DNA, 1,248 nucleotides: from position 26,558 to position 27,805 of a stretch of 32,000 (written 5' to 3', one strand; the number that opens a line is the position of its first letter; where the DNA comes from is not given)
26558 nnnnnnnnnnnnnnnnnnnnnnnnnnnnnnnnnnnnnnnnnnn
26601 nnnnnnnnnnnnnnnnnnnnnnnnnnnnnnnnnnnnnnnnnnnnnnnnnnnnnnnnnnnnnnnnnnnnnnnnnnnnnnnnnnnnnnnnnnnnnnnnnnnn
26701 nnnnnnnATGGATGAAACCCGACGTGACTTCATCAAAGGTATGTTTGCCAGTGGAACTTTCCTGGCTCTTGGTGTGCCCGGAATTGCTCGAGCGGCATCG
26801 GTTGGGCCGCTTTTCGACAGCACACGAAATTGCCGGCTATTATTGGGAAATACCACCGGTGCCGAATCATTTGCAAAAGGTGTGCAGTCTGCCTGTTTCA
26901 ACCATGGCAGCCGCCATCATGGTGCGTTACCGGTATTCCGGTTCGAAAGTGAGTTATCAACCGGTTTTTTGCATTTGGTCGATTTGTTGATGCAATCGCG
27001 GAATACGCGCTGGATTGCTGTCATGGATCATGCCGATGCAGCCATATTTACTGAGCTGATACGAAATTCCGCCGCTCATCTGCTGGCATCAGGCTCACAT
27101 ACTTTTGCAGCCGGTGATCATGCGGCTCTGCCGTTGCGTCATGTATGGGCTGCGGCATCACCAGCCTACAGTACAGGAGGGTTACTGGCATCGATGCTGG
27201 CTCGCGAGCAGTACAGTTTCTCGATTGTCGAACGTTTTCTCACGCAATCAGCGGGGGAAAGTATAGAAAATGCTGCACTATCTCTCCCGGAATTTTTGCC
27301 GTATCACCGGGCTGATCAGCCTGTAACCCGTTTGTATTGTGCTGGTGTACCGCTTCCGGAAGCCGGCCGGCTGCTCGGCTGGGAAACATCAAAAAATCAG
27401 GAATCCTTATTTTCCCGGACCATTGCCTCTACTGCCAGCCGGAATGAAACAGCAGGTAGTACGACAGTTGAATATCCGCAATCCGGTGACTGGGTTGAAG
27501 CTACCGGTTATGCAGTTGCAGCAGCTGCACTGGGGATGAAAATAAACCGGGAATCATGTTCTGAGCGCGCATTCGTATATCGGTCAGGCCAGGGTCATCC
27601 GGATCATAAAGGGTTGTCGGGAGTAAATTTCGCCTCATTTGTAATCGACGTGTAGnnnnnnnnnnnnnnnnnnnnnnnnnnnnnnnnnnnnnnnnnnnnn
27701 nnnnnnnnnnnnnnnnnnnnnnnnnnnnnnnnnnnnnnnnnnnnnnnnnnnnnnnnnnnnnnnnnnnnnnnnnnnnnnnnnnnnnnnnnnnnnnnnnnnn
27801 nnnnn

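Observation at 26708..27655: PchX-position protein carries a Tat signal while the flavoprotein has none: a possible hitchhiker-export or assembly factor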

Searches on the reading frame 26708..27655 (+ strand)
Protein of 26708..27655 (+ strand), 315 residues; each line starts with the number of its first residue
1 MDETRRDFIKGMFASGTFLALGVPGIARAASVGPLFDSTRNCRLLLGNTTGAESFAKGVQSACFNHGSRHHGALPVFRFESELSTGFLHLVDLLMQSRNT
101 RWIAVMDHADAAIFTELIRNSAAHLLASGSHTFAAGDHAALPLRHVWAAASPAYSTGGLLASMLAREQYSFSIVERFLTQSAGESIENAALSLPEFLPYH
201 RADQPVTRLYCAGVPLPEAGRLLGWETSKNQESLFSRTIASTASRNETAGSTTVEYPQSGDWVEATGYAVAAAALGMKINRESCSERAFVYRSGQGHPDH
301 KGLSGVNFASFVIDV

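Call 3: search_protein_families(library=pfam, proteins=[window:26708-27655:+], max_evalue=0.1)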
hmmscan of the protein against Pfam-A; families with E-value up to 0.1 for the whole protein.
window:26708-27655:+ (315 aa): 0 families

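Call 4: search_protein_families(library=ncbifam, proteins=[window:26708-27655:+], max_evalue=0.1)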
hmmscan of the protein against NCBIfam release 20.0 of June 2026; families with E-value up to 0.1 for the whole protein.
window:26708-27655:+ (315 aa): 0 families

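Call 6: search_solved_structures(query=window:26708-27655:+, max_evalue=10)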
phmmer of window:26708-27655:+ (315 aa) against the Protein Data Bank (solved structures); distinct sequences matched with E-value up to 10: 1.
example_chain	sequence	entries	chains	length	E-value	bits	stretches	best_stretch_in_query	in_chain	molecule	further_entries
3dfh_A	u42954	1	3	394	0.13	15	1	247-300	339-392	mandelate racemase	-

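Call 10: find_homologous_proteins(query=window:26708-27655:+, max_evalue=0.001)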
Query window:26708-27655:+ (315 aa): 136 proteins with E <= 0.001 among 8000 candidates; the best 120 are listed.
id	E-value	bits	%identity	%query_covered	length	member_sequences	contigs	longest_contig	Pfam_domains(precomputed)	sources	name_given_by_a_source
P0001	3.7e-202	688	98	100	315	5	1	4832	-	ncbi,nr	ncbi:MAG: hypothetical protein DYH16_03060 [Nitrosomonas sp. PRO5]|nr:hypothetical protein [Nitrosom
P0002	7.3e-201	684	98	100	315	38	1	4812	-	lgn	-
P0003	1.6e-198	676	97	100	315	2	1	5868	-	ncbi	-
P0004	4.7e-197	672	96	100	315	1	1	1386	-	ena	-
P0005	2.5e-195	666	95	100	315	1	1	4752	-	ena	-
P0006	1.4e-174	598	95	89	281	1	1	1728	-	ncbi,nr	ncbi:MAG: hypothetical protein P0107_07845, partial [Nitrosomonas sp.]|nr:hypothetical protein [Nitr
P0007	1.2e-170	585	83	100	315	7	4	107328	-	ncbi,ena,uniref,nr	ncbi:MAG TPA: hypothetical protein PK667_02555 [Nitrosomonas europaea]|uniref:hypothetical protein n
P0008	3.7e-149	514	75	100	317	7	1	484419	-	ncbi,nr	ncbi:MAG: hypothetical protein HS120_00995 [Burkholderiales bacterium]|nr:hypothetical protein [Burk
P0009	3.0e-137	475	70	100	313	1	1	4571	-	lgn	-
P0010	2.6e-134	466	69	100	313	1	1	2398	-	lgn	-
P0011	1.1e-132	460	69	100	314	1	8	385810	-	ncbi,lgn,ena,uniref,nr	ncbi:hypothetical protein ABO04_08550 [Nitrosomonas sp. HPC101]|uniref:hypothetical protein n=1 Tax=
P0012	7.7e-130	451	67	100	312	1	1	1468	-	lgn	-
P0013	1.0e-115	405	99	60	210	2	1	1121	-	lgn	-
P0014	1.9e-115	404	60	100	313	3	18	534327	-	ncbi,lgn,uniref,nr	ncbi:Tat (twin-arginine translocation) pathway signal sequence [Nitrosomonas eutropha]|uniref:Tat (T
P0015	5.3e-109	382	59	100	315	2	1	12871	-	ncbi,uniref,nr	ncbi:hypothetical protein [Nitrosomonas sp. Nm33]|uniref:hypothetical protein n=1 Tax=Nitrosomonas s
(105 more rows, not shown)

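Call 16: find_related_loci(query=A1, collection=genome_contigs, flank=6000)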
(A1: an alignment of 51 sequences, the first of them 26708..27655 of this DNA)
Query A1 (315 aa) in genome_contigs; peptide patterns used: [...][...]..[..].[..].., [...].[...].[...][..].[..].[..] (x = any residue, [..] = any of these).
102 stretches matched a pattern; 74 encode a relative of the query (tblastn E <= 1e-3); 72 distinct loci.
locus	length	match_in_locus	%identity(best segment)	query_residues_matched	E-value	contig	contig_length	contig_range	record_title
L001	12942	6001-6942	69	1-315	3e-137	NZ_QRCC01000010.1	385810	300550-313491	Nitrosomonas sp. HPC101 HPC101_contig000010, whole genome shotgun sequence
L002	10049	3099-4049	74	1-315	4e-149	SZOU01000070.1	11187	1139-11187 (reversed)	Betaproteobacteria bacterium PRO4 ZYPT4scaffold_2377, whole genome shotgun sequence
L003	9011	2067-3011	59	1-315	3e-116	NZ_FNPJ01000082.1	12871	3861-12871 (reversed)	Nitrosomonas sp. Nm33, whole genome shotgun sequence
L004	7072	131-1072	56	1-315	7e-110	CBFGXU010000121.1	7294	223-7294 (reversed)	MAG TPA_asm: uncultured Nitrosomonas sp. isolate SRR32277357_concoct_63 genome assembly, contig: ERZ27321080.3593, whole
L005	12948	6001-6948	54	1-315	3e-106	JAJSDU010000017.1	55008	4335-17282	MAG: Nitrosomonas sp. isolate slu-bin5 NODE_17_length_55008_cov_7.202509, whole genome shotgun sequence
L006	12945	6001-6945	54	1-315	2e-105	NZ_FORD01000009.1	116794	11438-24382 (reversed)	Nitrosomonas sp. Nm34, whole genome shotgun sequence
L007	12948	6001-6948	55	1-315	2e-105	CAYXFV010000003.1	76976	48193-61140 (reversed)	MAG TPA_asm: uncultured Nitrosomonas sp. isolate SRP344714_co2_338 genome assembly, contig: NODE_706_length_76976_cov_10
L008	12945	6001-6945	55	1-315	4e-103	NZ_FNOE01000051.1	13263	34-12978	Nitrosomonas oligotropha strain Nm75, whole genome shotgun sequence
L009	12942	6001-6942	54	1-315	4e-102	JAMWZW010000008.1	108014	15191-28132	MAG: Nitrosomonas sp. isolate JAMMSM_AOB_3 opera_contig_51, whole genome shotgun sequence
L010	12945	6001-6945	52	1-315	2e-101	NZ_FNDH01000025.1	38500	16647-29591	Nitrosomonas sp. Nm132, whole genome shotgun sequence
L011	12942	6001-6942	52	1-315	2e-101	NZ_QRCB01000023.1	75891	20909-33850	Nitrosomonas sp. JL21 JL21_contig000023, whole genome shotgun sequence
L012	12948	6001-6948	52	1-315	6e-101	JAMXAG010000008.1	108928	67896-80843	MAG: Nitrosomonas sp. isolate NEU_AOB_4 opera_contig_14, whole genome shotgun sequence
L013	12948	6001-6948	53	1-315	9e-101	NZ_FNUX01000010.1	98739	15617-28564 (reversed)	Nitrosomonas ureae strain Nm13, whole genome shotgun sequence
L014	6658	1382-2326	52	1-315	3e-100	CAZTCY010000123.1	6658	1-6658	MAG TPA_asm: uncultured Nitrosomonas sp. isolate SRP344714_co1_278 genome assembly, contig: NODE_19808_length_6658_cov_1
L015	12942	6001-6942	53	1-315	5e-100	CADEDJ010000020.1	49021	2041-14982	MAG: uncultured Nitrosomonas sp. isolate Nitrosomonas sp. RBC022 genome assembly, contig: MAG022_20, whole genome shotgu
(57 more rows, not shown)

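Call 18: search_dna_similar(query=window:26708-27655:+, collection=plasmids, mode=protein, max_evalue=10, max_rows=30)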
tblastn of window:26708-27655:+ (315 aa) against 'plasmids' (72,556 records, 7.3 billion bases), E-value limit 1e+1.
No match.

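Call 22: predict_structure(alignment_id=A1)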
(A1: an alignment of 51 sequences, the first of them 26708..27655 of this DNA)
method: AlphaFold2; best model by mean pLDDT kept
length: 315 residues; sequences in the alignment: 51
mean_pLDDT: 75.5   pTM: 0.79
mean pLDDT of the five models: 75.5, 74.2, 72.9, 72.8, 60.5
residues with pLDDT >= 90: 96; 70-90: 115; 50-70: 51; < 50: 53
segments of 3 or more residues with pLDDT < 50: 3-5, 7-38, 182-187, 241-252
pLDDT, mean of each block of 10 residues (from residue 1): 47 40 37 44 90 94 75 78 68 84 93 88 91 77 92 89 91 88 50 84 84 90 72 65 40 67 94 81 86 70 83 93
secondary structure, 60 per line:
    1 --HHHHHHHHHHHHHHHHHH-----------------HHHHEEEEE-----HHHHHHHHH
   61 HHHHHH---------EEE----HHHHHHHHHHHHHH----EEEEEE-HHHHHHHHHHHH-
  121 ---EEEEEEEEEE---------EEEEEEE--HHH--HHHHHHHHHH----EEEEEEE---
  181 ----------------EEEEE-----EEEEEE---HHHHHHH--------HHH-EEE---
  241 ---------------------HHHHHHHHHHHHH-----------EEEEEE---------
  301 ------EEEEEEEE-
elements in order: H3-20 H38-41 E42-46 H52-66 E76-78 H83-96 E101-106 H108-119 E124-133 E143-149 H157-166 E171-177 E197-201 E207-212 H216-222 E235-237 H262-274 E286-291 E307-314

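Call 28: fold_search(model_id=the predicted structure, library=pdb)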
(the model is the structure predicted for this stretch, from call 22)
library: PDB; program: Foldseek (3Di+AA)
matches with E <= 10: 684; with E <= 0.001: 0
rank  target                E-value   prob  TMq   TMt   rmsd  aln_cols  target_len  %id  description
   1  3blv_B                6.0e-02  0.20  0.19  0.18   7.6       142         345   13  Yeast Isocitrate Dehydrogenase with Citrate Bound in the Regulatory Subunits (released 2008-02-05)
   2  3k2d_A                7.2e-02  0.20  0.17  0.21  11.4       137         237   12  Crystal structure of Immunogenic lipoprotein A from Vibrio vulnificus (released 2010-10-13)
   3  9l8j_B                9.3e-02  0.23  0.16  0.20   9.0       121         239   10  Crystal structure of a putative phosphate binding protein from Synechocystis sp. PCC 6803 reveals an evolutionary hots (released 2025-12-31)
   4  1h6j_A                9.9e-02  0.23  0.16  0.20   9.8       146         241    7  The three-dimensional structure of capsule-specific CMP:2-keto-3-deoxy-manno-octonic acid synthetase from Escherichia  (released 2001-07-12)
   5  8gru_B                1.1e-01  0.41  0.20  0.20   6.1       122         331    8  Crystal structure of a constitutively active mutant of the alpha beta heterodimer of human IDH3 in complex with ICT, N (released 2022-11-30)
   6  3blx_O                1.3e-01  0.28  0.19  0.18   7.2       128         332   10  Yeast Isocitrate Dehydrogenase (Apo Form) (released 2008-02-05)
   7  9l8j_D                1.6e-01  0.14  0.16  0.20  11.8       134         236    9  Crystal structure of a putative phosphate binding protein from Synechocystis sp. PCC 6803 reveals an evolutionary hots (released 2025-12-31)
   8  3o66_A                1.8e-01  0.23  0.17  0.19   7.8       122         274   10  Crystal structure of glycine betaine/carnitine/choline ABC transporter (released 2010-08-18)
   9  2y6p_A                1.8e-01  0.18  0.17  0.21  10.7       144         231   12  Evidence for a Two-Metal-Ion-Mechanism in the Kdo- Cytidylyltransferase KdsB (released 2011-08-24)
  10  1dpz_B                2.0e-01  0.23  0.21  0.20   8.1       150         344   12  STRUCTURE OF MODIFIED 3-ISOPROPYLMALATE DEHYDROGENASE AT THE C-TERMINUS, HD711 (released 2000-01-12)
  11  6eyl_B                2.4e-01  0.16  0.17  0.19   7.2       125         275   14  Crystal structure of OpuBC in complex with carnitine (released 2018-11-21)
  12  3c26                  2.4e-01  0.06  0.14  0.15  15.0       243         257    6  Crystal structure of a putative acetyltransferase (NP_394282.1) from Thermoplasma acidophilum at 2.00 A resolution (released 2008-02-05)
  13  1g2u                  2.7e-01  0.11  0.20  0.18  13.7       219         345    9  THE STRUCTURE OF THE MUTANT, A172V, OF 3-ISOPROPYLMALATE DEHYDROGENASE FROM THERMUS THERMOPHILUS HB8 : ITS THERMOSTABILI (released 2000-11-01)
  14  2wx9                  2.8e-01  0.15  0.17  0.17   8.8       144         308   14  Crystal structure of the sialic acid binding periplasmic protein SiaP (released 2011-01-26)
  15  5l9s_A                2.8e-01  0.06  0.14  0.13  14.8       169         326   14  Structure of Agrobacterium tumefaciens C58 strain PBP AttC in open unliganded conformation (released 2016-09-21)
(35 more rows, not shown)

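Call 32: search_protein_representatives(alignment_id=A1)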
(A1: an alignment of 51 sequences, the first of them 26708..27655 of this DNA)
Query: 51 sequences, 314 profile positions. Proteins with E-value up to 0.001 (for the whole library): 222; up to 1e-10: 88; up to 1e-30: 34. The best 150 are listed.
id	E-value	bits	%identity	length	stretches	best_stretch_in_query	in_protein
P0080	1.2e-143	494.4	-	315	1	1-314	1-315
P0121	5.0e-116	403.6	-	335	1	1-314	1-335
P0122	1.6e-113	395.4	-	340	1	1-314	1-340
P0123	2.8e-109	381.5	-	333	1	1-314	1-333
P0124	1.4e-100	352.9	-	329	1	1-313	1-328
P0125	1.1e-99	349.9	-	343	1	1-314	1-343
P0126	1.5e-92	326.5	-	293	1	1-314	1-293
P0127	3.3e-91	322.1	-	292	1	1-313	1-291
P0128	7.6e-74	265.1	-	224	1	106-313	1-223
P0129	1.7e-71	257.3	-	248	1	85-314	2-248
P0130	2.0e-70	253.8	-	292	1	1-314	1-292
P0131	8.7e-66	238.6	-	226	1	1-220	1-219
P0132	8.9e-66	238.6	-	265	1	65-267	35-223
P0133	7.0e-65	235.6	-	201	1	1-209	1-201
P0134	1.4e-60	221.5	-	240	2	1-182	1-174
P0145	1.5e-45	172.1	-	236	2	1-183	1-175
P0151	2.2e-32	128.8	-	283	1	1-313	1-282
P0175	1.3e-17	80.4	-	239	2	1-180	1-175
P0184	5.2e-14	68.5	-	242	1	1-185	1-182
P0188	1.3e-12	63.9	-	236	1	1-191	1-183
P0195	7.6e-12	61.4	-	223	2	1-136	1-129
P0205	7.5e-11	58.1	-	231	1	1-183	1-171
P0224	3.8e-09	52.5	-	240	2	1-164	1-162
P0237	6.0e-08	48.6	-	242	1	1-177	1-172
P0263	8.6e-07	44.8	-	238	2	1-171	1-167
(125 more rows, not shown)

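Call 39: find_homologous_proteins(query=A2, max_evalue=0.001)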
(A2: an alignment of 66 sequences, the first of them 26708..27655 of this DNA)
Query A2 (66 sequences) (315 aa, profile of the alignment): 139 proteins with E <= 0.001 among 8000 candidates; the best 120 are listed.
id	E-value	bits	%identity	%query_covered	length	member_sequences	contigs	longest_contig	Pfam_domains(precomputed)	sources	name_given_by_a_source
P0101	1.2e-65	239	39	100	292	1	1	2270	-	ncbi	ncbi:MAG: twin-arginine translocation signal domain-containing protein [Nitrospiraceae bacterium]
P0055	2.4e-59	219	52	100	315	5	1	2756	-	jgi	jgi:hypothetical protein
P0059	4.8e-59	218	55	100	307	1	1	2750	-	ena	-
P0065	6.9e-59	217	51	100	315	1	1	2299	-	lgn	-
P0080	7.1e-59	217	48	100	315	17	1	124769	-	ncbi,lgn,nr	ncbi:MAG: hypothetical protein DID91_2727704135 [Candidatus Nitrotoga sp. MKT]|nr:MAG: hypothetical 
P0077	7.3e-58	214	49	100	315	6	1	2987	-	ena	-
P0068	7.7e-58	214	51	100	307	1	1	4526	-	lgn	-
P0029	5.3e-57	211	53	100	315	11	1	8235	-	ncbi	-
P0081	7.2e-57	211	48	100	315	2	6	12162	-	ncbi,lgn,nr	ncbi:hypothetical protein ANAEL_04290 [Anaerolineales bacterium]|nr:hypothetical protein ANAEL_04290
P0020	9.3e-57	210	55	100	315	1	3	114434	-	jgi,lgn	-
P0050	1.8e-56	209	53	100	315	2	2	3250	-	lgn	-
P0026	2.0e-56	209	54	100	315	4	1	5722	-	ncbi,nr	ncbi:MAG: hypothetical protein IT524_06560 [Nitrosomonas sp.]|nr:hypothetical protein [Nitrosomonas 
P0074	2.5e-56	209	49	100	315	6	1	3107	-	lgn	-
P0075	3.5e-56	209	49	100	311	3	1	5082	-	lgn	-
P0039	4.9e-56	208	53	100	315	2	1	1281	-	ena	-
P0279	2.8e-16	78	-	-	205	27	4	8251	PF10518.15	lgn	-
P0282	2.8e-15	75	-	-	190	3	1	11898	PF10518.15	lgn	-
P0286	2.0e-13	69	-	-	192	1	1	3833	PF10518.15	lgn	-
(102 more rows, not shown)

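Call 40: list_cluster_members(proteins=[P0188, P0184, P0175, P0195, P0145, P0151, P0205, P0224, P0237, P0263])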
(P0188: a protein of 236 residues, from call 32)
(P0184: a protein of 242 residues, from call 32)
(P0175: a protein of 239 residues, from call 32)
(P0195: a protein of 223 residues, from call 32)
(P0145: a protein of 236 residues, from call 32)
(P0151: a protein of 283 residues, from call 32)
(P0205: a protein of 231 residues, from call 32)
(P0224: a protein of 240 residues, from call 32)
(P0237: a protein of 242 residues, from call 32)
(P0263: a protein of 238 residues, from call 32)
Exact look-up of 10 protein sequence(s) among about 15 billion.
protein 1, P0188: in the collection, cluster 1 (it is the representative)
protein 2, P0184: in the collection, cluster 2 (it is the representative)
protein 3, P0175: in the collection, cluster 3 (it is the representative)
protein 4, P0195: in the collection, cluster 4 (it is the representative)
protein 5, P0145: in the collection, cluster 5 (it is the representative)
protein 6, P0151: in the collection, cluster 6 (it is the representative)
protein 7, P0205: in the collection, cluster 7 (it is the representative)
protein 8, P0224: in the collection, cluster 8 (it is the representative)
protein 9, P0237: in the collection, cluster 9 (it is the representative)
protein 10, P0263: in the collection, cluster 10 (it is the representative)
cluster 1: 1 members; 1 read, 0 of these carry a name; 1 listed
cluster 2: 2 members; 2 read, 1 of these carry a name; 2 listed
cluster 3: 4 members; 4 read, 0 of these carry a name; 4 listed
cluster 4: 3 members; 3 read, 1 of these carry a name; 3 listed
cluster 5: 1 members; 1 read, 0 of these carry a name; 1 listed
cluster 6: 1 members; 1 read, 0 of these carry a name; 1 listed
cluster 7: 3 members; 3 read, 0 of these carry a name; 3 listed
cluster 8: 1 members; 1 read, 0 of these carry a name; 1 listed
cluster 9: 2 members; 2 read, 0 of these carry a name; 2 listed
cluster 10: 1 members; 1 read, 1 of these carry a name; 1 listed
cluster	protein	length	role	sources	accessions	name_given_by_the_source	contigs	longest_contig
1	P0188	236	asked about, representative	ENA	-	-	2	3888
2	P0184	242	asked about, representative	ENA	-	-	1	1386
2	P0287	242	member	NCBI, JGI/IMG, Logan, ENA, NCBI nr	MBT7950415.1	MAG: hypothetical protein HN764_02205 [Gammaproteobacteria bacterium] | hypothetical protein | hypothetical protein [Gammaproteobacteria bacterium]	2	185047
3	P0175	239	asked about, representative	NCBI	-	-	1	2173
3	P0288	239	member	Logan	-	-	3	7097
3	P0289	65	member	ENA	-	-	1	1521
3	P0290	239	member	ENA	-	-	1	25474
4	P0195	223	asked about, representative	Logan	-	-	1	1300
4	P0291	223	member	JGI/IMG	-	hypothetical protein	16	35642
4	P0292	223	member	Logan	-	-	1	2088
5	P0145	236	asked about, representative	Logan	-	-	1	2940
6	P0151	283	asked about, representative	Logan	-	-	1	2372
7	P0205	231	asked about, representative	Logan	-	-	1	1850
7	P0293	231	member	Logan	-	-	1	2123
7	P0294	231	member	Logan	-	-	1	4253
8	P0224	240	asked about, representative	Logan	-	-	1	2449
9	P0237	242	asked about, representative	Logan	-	-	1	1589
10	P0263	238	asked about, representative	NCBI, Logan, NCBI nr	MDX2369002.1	MAG: hypothetical protein QNK36_11460 [Colwellia sp.] | hypothetical protein [Colwellia sp.]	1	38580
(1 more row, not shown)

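Call 41: find_encoding_contigs(protein=P0188, flank=5000, max_places=3)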
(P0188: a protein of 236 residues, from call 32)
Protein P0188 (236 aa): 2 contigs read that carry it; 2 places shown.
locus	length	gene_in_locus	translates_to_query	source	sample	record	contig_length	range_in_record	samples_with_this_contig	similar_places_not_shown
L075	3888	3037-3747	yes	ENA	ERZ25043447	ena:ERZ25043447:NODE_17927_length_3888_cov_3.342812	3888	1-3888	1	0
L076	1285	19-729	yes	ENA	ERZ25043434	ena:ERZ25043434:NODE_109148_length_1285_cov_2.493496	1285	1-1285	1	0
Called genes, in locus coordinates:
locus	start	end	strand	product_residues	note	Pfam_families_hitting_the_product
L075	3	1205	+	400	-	?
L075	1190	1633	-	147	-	PF00571:CBS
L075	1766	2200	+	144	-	-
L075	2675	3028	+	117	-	PF13442:Cytochrome_CBB3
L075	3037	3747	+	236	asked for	-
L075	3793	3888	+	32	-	?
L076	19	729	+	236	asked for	-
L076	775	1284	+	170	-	?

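Call 42: find_encoding_contigs(protein=P0287, flank=5000, max_places=1)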
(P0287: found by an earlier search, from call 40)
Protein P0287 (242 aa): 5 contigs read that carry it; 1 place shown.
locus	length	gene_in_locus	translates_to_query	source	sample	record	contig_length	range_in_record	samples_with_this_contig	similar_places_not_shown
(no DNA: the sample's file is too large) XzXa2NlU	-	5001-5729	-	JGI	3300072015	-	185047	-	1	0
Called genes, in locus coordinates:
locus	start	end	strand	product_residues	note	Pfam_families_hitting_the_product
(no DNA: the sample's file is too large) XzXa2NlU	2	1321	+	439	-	PF07044:DUF1329, PF17131:TP_0789-like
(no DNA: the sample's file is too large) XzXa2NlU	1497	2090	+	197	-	PF01323:DSBA, PF13462:Thioredoxin_4 (weak)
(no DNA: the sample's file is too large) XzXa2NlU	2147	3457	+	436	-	PF07044:DUF1329, PF17131:TP_0789-like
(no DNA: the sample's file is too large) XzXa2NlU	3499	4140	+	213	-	PF02798:GST_N, PF13417:GST_N_3, PF13409:GST_N_2, PF00043:GST_C, PF14497:GST_C_3 (weak), PF13410:GST_C_2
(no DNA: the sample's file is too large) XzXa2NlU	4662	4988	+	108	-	PF13442:Cytochrome_CBB3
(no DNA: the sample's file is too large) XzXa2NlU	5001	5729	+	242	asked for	-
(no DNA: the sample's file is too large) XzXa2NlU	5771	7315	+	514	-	PF01565:FAD_binding_4, PF02913:FAD-oxidase_C (weak)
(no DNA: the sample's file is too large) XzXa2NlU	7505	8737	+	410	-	-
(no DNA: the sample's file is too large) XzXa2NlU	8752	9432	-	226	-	PF00697:PRAI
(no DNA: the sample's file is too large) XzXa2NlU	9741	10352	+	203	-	PF03466:LysR_substrate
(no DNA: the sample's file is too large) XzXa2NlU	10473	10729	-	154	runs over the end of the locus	PF22381:Staph_reg_Sar_Rot, PF01047:MarR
